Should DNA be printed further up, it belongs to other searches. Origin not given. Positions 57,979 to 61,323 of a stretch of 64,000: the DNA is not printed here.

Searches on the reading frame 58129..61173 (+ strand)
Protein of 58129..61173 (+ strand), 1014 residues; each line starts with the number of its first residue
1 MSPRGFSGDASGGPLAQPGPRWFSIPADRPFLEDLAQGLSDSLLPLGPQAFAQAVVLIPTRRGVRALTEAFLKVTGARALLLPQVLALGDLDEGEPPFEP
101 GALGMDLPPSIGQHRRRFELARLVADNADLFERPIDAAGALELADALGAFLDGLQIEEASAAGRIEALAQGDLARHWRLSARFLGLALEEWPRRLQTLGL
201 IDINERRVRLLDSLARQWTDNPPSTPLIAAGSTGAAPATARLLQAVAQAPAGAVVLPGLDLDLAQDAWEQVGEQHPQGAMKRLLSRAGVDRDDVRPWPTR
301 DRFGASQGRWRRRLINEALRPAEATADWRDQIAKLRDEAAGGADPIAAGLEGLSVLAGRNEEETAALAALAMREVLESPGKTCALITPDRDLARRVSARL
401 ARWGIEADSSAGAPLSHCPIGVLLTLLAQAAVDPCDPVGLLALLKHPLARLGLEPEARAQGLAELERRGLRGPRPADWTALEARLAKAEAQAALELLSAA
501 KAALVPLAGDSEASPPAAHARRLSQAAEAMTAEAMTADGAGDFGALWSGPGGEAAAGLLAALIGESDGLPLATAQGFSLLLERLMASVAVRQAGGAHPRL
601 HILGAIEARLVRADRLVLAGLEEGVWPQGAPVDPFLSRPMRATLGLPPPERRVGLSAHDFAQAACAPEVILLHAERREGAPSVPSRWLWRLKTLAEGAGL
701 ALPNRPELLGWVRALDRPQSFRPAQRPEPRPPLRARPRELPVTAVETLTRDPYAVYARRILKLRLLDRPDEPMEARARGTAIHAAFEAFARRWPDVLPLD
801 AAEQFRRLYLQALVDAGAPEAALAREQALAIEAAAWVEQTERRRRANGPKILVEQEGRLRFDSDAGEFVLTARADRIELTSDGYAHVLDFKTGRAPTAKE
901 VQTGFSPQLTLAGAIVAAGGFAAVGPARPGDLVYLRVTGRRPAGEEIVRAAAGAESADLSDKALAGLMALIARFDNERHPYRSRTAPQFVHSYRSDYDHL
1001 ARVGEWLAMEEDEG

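Call 57: search_protein_families(library=pfam, proteins=[window:58129-61173:+], max_evalue=0.00001)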
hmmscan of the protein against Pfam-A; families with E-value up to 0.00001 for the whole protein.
window:58129-61173:+ (1014 aa): 1 family
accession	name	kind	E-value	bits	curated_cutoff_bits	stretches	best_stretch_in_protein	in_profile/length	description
PF12705.13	PDDEXK_1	-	2.1e-26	93.8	22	1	742-982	4-232/247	PD-(D/E)XK nuclease superfamily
